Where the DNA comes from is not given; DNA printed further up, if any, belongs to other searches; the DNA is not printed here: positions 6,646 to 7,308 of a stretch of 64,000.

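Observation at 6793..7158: S-adenosylmethionine decarboxylase (polyamine synthesis) carried by the phage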

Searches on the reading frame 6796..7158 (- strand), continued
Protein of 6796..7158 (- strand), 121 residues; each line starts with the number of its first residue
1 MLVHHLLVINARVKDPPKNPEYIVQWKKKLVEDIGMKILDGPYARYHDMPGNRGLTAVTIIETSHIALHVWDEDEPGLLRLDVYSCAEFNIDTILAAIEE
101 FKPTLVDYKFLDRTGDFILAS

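Call 45: get_annotated_region(hit=H1, flank=5000)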
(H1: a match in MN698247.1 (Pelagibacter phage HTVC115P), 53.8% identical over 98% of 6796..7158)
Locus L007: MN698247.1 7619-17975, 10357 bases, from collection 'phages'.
description: Pelagibacter phage HTVC115P, complete genome.
organism: Pelagibacter phage HTVC115P (NCBI taxid 2686463)
taxonomy: Viruses; Duplodnaviria; Heunggongvirae; Uroviricota; Caudoviricetes
host: Candidatus Pelagibacter sp. HTCC7211; source: seawater; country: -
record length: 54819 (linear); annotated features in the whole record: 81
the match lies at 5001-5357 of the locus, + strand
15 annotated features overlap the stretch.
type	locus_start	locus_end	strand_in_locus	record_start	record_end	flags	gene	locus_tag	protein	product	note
CDS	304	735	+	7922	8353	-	-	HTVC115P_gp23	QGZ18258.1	ssDNA-binding protein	-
CDS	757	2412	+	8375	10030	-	-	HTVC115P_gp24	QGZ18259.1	DNA primase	-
CDS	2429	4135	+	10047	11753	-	-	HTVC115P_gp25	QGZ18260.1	DNA polymerase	-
CDS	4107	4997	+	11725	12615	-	-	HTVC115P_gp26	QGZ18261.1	hypothetical protein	-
CDS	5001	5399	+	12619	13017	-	-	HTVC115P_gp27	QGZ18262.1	S-adenosylmethionine decarboxylase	-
CDS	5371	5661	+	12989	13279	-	-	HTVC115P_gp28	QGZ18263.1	hypothetical protein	-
CDS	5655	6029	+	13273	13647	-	-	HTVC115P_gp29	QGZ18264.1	endonuclease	-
CDS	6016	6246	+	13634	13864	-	-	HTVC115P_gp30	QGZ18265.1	hypothetical protein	-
CDS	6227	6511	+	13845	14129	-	-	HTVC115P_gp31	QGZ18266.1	hypothetical protein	-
CDS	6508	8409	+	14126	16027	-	-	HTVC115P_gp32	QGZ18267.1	ribonucleotide-diphosphate reductase subunit alpha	-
CDS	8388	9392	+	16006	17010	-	-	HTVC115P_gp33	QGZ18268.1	ribonucleotide-diphosphate reductase subunit beta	-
CDS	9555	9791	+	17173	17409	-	-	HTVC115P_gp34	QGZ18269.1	hypothetical protein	-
CDS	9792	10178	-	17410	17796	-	-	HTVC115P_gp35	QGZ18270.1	hypothetical protein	-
CDS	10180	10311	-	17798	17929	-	-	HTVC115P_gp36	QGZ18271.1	hypothetical protein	-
CDS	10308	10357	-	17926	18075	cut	-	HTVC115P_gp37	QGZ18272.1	hypothetical protein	-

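Call 46: get_annotated_region(hit=H9, flank=1500)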
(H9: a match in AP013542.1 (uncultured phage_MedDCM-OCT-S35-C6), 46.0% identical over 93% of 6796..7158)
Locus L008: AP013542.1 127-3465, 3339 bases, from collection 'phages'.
description: Uncultured phage_MedDCM-OCT-S35-C6 DNA, complete genome, group G8, isolate: uvMED-CGR-U-MedDCM-OCT-S35-C6.
organism: uncultured phage_MedDCM-OCT-S35-C6 (NCBI taxid 2741075)
taxonomy: Viruses; Duplodnaviria; Heunggongvirae; Uroviricota; Caudoviricetes; Autographiviridae; Pelagivirus; Pelagivirus S35C6
host: -; source: metagenomic fosmid library constructed from the 0.2-5um-size plankton collected from the deep chlorophyll ...; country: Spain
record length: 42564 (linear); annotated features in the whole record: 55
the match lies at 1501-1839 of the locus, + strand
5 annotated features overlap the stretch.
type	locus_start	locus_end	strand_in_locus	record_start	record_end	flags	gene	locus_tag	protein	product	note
CDS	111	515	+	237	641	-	-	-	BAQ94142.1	hypothetical protein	-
CDS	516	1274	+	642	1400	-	-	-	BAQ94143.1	exonuclease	-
CDS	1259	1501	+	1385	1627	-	-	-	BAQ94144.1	hypothetical protein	-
CDS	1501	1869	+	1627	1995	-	-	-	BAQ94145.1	S-adenosylmethionine decarboxylase proenzyme (TIGR03330)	-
CDS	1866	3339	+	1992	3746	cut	-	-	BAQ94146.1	ribonucleotide-diphosphate reductase subunit alpha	-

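Call 47: get_annotated_region(hit=H4, flank=1500)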
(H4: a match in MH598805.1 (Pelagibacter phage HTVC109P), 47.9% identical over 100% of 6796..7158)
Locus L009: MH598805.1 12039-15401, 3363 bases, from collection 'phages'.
description: Pelagibacter phage HTVC109P, complete genome.
organism: Pelagibacter phage HTVC109P (NCBI taxid 2283019)
taxonomy: Viruses; Duplodnaviria; Heunggongvirae; Uroviricota; Caudoviricetes; Autographiviridae; Pelagivirus
host: Candidatus Pelagibacter sp. HTCC7211; source: seawater; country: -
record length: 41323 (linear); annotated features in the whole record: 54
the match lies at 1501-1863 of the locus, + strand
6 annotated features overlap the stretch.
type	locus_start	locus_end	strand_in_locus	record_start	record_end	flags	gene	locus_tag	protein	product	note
CDS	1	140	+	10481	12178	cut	-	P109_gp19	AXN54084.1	DNA polymerase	-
CDS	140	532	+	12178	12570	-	-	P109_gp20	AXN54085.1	hypothetical protein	-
CDS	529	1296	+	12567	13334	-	-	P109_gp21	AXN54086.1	exonuclease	-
CDS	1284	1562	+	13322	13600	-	-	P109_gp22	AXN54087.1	hypothetical protein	-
CDS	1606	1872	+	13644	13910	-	-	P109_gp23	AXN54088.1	S-adenosylmethionine decarboxylase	-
CDS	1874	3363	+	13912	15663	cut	-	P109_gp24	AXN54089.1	ribonucleotide-diphosphate reductase subunit alpha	-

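Call 48: get_annotated_region(hit=H5, flank=1500)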
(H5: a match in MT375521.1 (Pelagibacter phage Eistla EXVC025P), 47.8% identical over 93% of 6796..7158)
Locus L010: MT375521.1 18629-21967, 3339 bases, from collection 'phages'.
description: Pelagibacter phage Eistla EXVC025P, complete genome.
organism: Pelagibacter phage Eistla EXVC025P (NCBI taxid 2736226)
taxonomy: Viruses; Duplodnaviria; Heunggongvirae; Uroviricota; Caudoviricetes; Autographiviridae; Pelagivirus
host: Candidatus Pelagibacter ubique HTCC1062; source: -; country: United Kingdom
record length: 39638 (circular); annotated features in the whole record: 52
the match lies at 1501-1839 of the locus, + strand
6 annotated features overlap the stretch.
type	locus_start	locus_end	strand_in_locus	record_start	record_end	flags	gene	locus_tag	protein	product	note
CDS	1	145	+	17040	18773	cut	-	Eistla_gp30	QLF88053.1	DNA polymerase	-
CDS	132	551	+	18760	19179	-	-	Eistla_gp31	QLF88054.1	hypothetical protein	-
CDS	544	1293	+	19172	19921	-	-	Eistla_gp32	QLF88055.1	exonuclease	-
CDS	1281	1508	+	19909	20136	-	-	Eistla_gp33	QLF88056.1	exonuclease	-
CDS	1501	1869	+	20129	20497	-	-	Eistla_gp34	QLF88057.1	S-adenosylmethionine decarboxylase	-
CDS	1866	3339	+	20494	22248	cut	-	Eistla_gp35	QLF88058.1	ribonucleoside-diphosphate reductase alpha subunit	-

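Call 54: get_annotated_region(hit=H2, flank=400)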
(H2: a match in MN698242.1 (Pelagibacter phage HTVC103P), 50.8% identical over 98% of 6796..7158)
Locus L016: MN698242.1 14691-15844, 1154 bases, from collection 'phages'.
description: Pelagibacter phage HTVC103P, complete genome.
organism: Pelagibacter phage HTVC103P (NCBI taxid 2686458)
taxonomy: Viruses; Duplodnaviria; Heunggongvirae; Uroviricota; Caudoviricetes
host: Candidatus Pelagibacter sp. HTCC7211; source: seawater; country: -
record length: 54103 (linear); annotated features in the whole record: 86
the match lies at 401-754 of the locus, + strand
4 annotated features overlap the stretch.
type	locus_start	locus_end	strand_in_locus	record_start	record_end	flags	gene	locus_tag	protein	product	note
CDS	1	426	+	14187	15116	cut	-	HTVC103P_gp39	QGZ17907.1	hypothetical protein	-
CDS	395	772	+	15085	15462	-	-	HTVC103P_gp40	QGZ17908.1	S-adenosylmethionine decarboxylase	-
CDS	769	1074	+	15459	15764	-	-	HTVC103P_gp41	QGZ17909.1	hypothetical protein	-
CDS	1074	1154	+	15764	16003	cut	-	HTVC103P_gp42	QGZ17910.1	hypothetical protein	-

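Call 55: get_annotated_region(hit=H8, flank=400)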
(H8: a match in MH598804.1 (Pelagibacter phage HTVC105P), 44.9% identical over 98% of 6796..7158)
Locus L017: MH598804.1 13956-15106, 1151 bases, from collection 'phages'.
description: Pelagibacter phage HTVC105P, complete genome.
organism: Pelagibacter phage HTVC105P (NCBI taxid 2283018)
taxonomy: Viruses; Duplodnaviria; Heunggongvirae; Uroviricota; Caudoviricetes; Autographiviridae; Pelagivirus
host: Candidatus Pelagibacter sp. HTCC7211; source: seawater; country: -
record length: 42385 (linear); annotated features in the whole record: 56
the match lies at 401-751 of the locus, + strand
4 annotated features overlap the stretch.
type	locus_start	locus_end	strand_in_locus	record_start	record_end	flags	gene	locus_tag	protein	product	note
CDS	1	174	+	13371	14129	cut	-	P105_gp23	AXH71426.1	exonuclease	-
CDS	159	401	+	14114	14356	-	-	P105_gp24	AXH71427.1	hypothetical protein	-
CDS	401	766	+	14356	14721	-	-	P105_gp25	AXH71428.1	S-adenosylmethionine decarboxylase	-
CDS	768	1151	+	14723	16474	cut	-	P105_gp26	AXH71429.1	ribonucleotide-diphosphate reductase subunit alpha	-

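Call 56: get_annotated_region(hit=H14, flank=400)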
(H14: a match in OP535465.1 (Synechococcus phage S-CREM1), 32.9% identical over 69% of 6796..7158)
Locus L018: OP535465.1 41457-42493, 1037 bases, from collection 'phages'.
description: Synechococcus phage S-CREM1, complete genome.
organism: Synechococcus phage S-CREM1 (NCBI taxid 2982919)
taxonomy: Viruses; Duplodnaviria; Heunggongvirae; Uroviricota; Caudoviricetes; Kyanoviridae
host: Synechococcus sp. CB0101; source: -; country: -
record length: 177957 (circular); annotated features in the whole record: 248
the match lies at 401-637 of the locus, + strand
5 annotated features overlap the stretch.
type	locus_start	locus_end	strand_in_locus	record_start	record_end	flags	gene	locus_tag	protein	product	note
CDS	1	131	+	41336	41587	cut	-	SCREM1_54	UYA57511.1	YefM-like antitoxin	-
tRNA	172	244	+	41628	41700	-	-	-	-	tRNA-Leu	-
CDS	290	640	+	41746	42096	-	-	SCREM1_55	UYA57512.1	adesylmethionine decarboxylase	-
CDS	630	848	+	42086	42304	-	-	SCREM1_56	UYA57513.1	transcription elongation factor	-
CDS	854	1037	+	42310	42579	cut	-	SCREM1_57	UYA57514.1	hypothetical protein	-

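Call 67: find_related_loci(query=window:6796-7158:-, collection=genome_contigs, flank=8000)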
Query window:6796-7158:- (121 aa) in genome_contigs; peptide patterns used: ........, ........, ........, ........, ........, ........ (x = any residue, [..] = any of these).
39 stretches matched a pattern, but none encodes a relative of the query by tblastn (E <= 1e-3).

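Call 69: find_related_loci(query=A2, collection=genome_contigs, flank=8000)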
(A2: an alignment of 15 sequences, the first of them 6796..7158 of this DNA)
Query A2 (121 aa) in genome_contigs; peptide patterns used: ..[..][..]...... (x = any residue, [..] = any of these).
133 stretches matched a pattern; 128 encode a relative of the query (tblastn E <= 1e-3); the best 80 are kept; 80 distinct loci.
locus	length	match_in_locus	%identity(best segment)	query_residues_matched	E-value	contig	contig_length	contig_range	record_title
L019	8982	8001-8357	58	1-119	4e-44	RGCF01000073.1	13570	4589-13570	MAG: Bacteroidetes bacterium isolate WB6_2A_118 contig_100_72, whole genome shotgun sequence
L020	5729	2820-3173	53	1-118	2e-40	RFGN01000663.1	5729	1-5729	MAG: Gammaproteobacteria bacterium isolate J025 k99_1227175, whole genome shotgun sequence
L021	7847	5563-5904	54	4-117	1e-38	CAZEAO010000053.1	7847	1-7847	MAG TPA_asm: uncultured Piscirickettsiaceae bacterium isolate SRP077602_co3_694 genome assembly, contig: NODE_16638_leng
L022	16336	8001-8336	51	2-113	2e-38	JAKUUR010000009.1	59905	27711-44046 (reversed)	MAG: Candidatus Thioglobus autotrophicus isolate ALOHA_A2.5_138 A2.5-Thioglobus-1_9, whole genome shotgun sequence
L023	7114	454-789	51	2-113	2e-38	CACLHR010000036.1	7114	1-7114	MAG: uncultured gamma proteobacterium genome assembly, contig: AG-464-B02_NODE_36, whole genome shotgun sequence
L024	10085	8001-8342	54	4-117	1e-38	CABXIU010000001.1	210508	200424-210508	MAG: uncultured gamma proteobacterium genome assembly, contig: AG-319-D09_NODE_1, whole genome shotgun sequence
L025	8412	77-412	52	2-113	4e-38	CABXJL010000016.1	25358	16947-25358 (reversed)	MAG: uncultured gamma proteobacterium genome assembly, contig: AG-319-E10_NODE_16, whole genome shotgun sequence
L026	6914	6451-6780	53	4-113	5e-38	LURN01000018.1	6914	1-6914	MAG: Candidatus Thioglobus sp. REDSEA-S12_B1 scaffold18, whole genome shotgun sequence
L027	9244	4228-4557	53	4-113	4e-38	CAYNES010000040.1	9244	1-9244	MAG TPA_asm: uncultured Piscirickettsiaceae bacterium isolate SRP077602_co9_353 genome assembly, contig: NODE_10830_leng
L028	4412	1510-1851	53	4-117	1e-37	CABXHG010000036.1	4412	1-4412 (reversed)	MAG: uncultured gamma proteobacterium genome assembly, contig: AG-319-B05_NODE_36, whole genome shotgun sequence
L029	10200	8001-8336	51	2-113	9e-38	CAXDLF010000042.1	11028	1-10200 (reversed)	MAG TPA_asm: uncultured Gammaproteobacteria bacterium isolate SRR5788084_concoct_55 genome assembly, contig: ERZ2439444.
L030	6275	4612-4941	53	4-113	6e-38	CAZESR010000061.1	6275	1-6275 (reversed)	MAG TPA_asm: uncultured Piscirickettsiaceae bacterium isolate SRP260945_co1_34 genome assembly, contig: NODE_23695_lengt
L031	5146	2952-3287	51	2-113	2e-37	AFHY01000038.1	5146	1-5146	Gamma proteobacterium SCGC AAA007-O20 AAA007-O20_Cont53, whole genome shotgun sequence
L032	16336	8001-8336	50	2-113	1e-37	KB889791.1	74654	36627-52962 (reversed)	gamma proteobacterium SCGC AB-629-P17 genomic scaffold A3OADRAFT_scaffold_4.5, whole genome shotgun sequence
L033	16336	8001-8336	51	2-113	3e-37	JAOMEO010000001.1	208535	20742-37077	Candidatus Thioglobus sp. isolate AH-558-A21 AH-558-A21_NODE_1, whole genome shotgun sequence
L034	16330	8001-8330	52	4-113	2e-37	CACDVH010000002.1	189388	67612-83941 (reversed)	uncultured gamma proteobacterium genome assembly, contig: AG-390-E17_NODE_2, whole genome shotgun sequence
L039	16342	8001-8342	51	1-113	8e-37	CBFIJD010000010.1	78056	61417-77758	MAG: uncultured bacterium isolate Co_bin_862_strict genome assembly, contig: Co_bin_862_strict_c10, whole genome shotgun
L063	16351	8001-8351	47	2-115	6e-33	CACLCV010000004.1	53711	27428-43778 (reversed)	uncultured gamma proteobacterium genome assembly, contig: AG-461-I20_NODE_4, whole genome shotgun sequence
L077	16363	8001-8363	47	4-121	7e-32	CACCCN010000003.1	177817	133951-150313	uncultured Pelagibacteraceae bacterium isolate AG-900-M14 genome assembly, contig: AG-900-M14_NODE_3, whole genome shotg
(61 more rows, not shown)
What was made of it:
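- Tried and rejected: The second scan, with A2, worked (call 69).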

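Call 82: find_related_loci(query=A2, collection=viral_contigs, flank=10000)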
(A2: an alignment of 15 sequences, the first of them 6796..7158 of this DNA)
Query A2 (121 aa) in viral_contigs; peptide patterns used: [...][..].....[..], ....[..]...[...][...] (x = any residue, [..] = any of these).
600 stretches matched a pattern (row limit reached: there are more); 525 encode a relative of the query (tblastn E <= 1e-3); the best 80 are kept; 80 distinct loci.
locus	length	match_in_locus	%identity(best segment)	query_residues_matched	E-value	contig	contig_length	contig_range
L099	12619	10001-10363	88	1-121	2e-69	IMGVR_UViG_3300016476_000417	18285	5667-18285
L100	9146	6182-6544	83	1-121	4e-68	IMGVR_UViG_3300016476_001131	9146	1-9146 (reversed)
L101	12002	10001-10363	74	1-121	2e-60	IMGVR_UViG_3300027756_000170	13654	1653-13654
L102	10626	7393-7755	74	1-121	2e-60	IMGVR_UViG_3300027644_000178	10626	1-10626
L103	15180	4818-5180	72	1-121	1e-58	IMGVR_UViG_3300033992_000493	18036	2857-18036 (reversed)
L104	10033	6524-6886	71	1-121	7e-57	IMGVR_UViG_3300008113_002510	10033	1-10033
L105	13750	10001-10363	71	1-121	7e-57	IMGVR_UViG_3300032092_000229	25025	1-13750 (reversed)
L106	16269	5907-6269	71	1-121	1e-56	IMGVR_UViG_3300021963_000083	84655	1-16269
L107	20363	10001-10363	54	1-121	4e-44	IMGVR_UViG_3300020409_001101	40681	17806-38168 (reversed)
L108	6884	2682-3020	62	1-113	4e-44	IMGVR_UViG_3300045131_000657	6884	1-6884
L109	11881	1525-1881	56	1-119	1e-43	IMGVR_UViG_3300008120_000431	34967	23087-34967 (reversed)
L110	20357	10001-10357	56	1-119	5e-44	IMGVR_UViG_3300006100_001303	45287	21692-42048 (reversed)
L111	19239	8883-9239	58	1-119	2e-43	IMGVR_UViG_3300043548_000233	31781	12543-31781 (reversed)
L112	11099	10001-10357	58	1-119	2e-43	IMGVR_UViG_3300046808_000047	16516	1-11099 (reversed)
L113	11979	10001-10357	57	1-119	5e-43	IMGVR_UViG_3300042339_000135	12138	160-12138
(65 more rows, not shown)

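Call 92: search_protein_families(library=ncbifam, proteins=[L063:7995-8375:+, L039:7998-8417:+, L034:7989-8357:+, L077:7989-8366:+], max_evalue=0.00001)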
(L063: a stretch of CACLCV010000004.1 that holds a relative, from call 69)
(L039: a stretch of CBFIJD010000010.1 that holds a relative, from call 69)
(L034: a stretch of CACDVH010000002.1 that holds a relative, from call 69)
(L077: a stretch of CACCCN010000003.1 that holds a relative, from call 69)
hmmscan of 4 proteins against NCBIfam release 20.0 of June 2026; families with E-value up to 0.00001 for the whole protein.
L063:7995-8375:+ (127 aa): 1 family
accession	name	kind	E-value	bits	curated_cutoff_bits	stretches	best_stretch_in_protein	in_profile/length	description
TIGR03330.1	SAM_DCase_Bsu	equivalog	7.8e-09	35.9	75.65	1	23-117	22-111/112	adenosylmethionine decarboxylase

L039:7998-8417:+ (140 aa): 1 family
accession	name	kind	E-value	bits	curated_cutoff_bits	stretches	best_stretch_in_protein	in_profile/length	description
TIGR03330.1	SAM_DCase_Bsu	equivalog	4e-13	49.7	75.65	1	21-115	22-111/112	adenosylmethionine decarboxylase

L034:7989-8357:+ (123 aa): 1 family
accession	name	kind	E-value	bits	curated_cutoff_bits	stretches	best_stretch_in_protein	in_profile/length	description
TIGR03330.1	SAM_DCase_Bsu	equivalog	8e-14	51.9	75.65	1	18-114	19-111/112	adenosylmethionine decarboxylase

L077:7989-8366:+ (126 aa): 1 family
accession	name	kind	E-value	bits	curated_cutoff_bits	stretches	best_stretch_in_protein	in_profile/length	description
TIGR03330.1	SAM_DCase_Bsu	equivalog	1e-13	51.6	75.65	1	23-117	22-111/112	adenosylmethionine decarboxylase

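Call 105: predict_structure(alignment_id=A4)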
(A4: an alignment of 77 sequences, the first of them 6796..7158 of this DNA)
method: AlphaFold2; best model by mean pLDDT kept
length: 121 residues; sequences in the alignment: 77
mean_pLDDT: 97.0   pTM: 0.89
mean pLDDT of the five models: 97.0, 96.7, 96.4, 95.3, 93.7
residues with pLDDT >= 90: 118; 70-90: 2; 50-70: 1; < 50: 0
segments of 3 or more residues with pLDDT < 50: none
pLDDT, mean of each block of 10 residues (from residue 1): 92 98 99 98 98 98 98 98 97 98 98 94 84
secondary structure, 60 per line:
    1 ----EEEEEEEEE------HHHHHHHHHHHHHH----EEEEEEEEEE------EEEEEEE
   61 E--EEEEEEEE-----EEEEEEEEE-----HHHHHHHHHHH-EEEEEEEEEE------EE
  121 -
elements in order: E5-13 H20-33 E38-47 E54-61 E64-71 E77-85 H91-101 E103-112
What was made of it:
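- On AdoMet_dc superfamily (Pfam PF02675; class 1b AdoMetDC fold): AlphaFold2 model pLDDT 97, pTM 0.89 (call 105).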

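Call 107: fold_search(model_id=the predicted structure, library=pdb)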
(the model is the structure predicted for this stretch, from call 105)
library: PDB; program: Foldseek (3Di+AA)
matches with E <= 10: 910; with E <= 0.001: 5
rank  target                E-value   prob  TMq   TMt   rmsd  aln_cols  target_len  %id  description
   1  1vr7_B                6.9e-06  1.00  0.70  0.71   3.0       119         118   22  Crystal structure of S-adenosylmethionine decarboxylase proenzyme (TM0655) from THERMOTOGA MARITIMA at 1.2 A resolutio (released 2005-03-15)
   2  1tlu_A                7.3e-06  1.00  0.73  0.75   2.7       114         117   20  Crystal Structure of Thermotoga maritima S-adenosylmethionine decarboxylase (released 2004-06-29)
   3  1tmi_A                7.3e-06  1.00  0.73  0.75   3.0       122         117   19  Structure of Thermotoga maritima S63A non-processing mutant S-adenosylmethionine decarboxylase (released 2004-06-29)
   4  1vr7_A                9.7e-06  1.00  0.73  0.74   3.0       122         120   20  Crystal structure of S-adenosylmethionine decarboxylase proenzyme (TM0655) from THERMOTOGA MARITIMA at 1.2 A resolutio (released 2005-03-15)
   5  2iii                  1.7e-05  1.00  0.61  0.61   3.8       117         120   22  Crystal structure of the adenosylmethionine decarboxylase (aq_254) from aquifex aeolicus vf5 (released 2007-10-09)
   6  1mhm_A                1.7e-03  1.00  0.66  0.34   4.5       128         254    8  Crystal structure of S-adenosylmethionine decarboxylase from potato (released 2002-12-11)
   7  3dz4_A                3.1e-03  1.00  0.52  0.28   8.3       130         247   11  Human AdoMetDC with 5'-[(2-carboxamidoethyl)methylamino]-5'-deoxy-8-methyladenosine (released 2009-03-10)
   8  3dz5_A                3.5e-03  1.00  0.63  0.34   5.5       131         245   11  Human AdoMetDC with covalently bound 5'-[(2-aminooxyethyl)methylamino]-5'-deoxy-8-methyladenosine (released 2009-03-10)
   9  3dz2_A                3.7e-03  1.00  0.52  0.28   8.3       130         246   11  Human AdoMetDC with 5'-[(3-aminopropyl)methylamino]-5'deoxy-8-methyladenosine (released 2009-03-10)
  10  1i72_A                4.1e-03  1.00  0.52  0.28   8.3       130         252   11  HUMAN S-ADENOSYLMETHIONINE DECARBOXYLASE WITH COVALENTLY BOUND PYRUVOYL GROUP AND COVALENTLY BOUND 5'-DEOXY-5'-[N-METH (released 2001-08-22)
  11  3ep3_A                4.6e-03  1.00  0.53  0.29   9.3       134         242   10  Human AdoMetDC D174N mutant with no putrescine bound (released 2008-12-23)
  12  3dz3_A                4.8e-03  1.00  0.62  0.34   5.3       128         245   13  Human AdoMetDC F223A mutant with covalently bound S-Adenosylmethionine methyl ester (released 2009-03-10)
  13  3epa_A                5.4e-03  1.00  0.51  0.27   8.4       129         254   11  Human AdoMetDC E178Q mutant complexed with putrescine (released 2008-12-23)
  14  3dz7_A                5.4e-03  1.00  0.51  0.28   8.7       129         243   11  Human AdoMetDC with 5'-[(carboxamidomethyl)methylamino]-5'-deoxy-8-methyladenosine (released 2009-03-10)
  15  1jen_C                5.7e-03  1.00  0.62  0.34   4.2       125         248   10  HUMAN S-ADENOSYLMETHIONINE DECARBOXYLASE (released 1999-06-01)
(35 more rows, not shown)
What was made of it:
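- On AdoMet_dc superfamily (Pfam PF02675; class 1b AdoMetDC fold): The top five PDB matches are T. maritima and A. aeolicus AdoMetDC, TM 0.61-0.75, followed by plant, human and trypanosome AdoMetDC (call 107)
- AlphaFold model with pLDDT 97 and TM 0.73-0.75 to T. maritima AdoMetDC (calls 105, 107).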

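Call 111: search_protein_families(library=ncbifam, proteins=[L001:6001-6366:+, L007:5001-5396:+], max_evalue=0.01)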
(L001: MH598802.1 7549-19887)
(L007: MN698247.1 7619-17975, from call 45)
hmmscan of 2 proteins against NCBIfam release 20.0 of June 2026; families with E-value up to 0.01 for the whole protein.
L001:6001-6366:+ (122 aa): 1 family
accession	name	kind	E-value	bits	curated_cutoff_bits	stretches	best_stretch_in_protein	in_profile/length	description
TIGR03330.1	SAM_DCase_Bsu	equivalog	1.3e-09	38.4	75.65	1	6-110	6-108/112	adenosylmethionine decarboxylase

L007:5001-5396:+ (132 aa): 1 family
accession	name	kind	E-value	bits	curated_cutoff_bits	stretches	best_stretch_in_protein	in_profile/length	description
TIGR03330.1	SAM_DCase_Bsu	equivalog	2.9e-10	40.5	75.65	1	25-113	27-111/112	adenosylmethionine decarboxylase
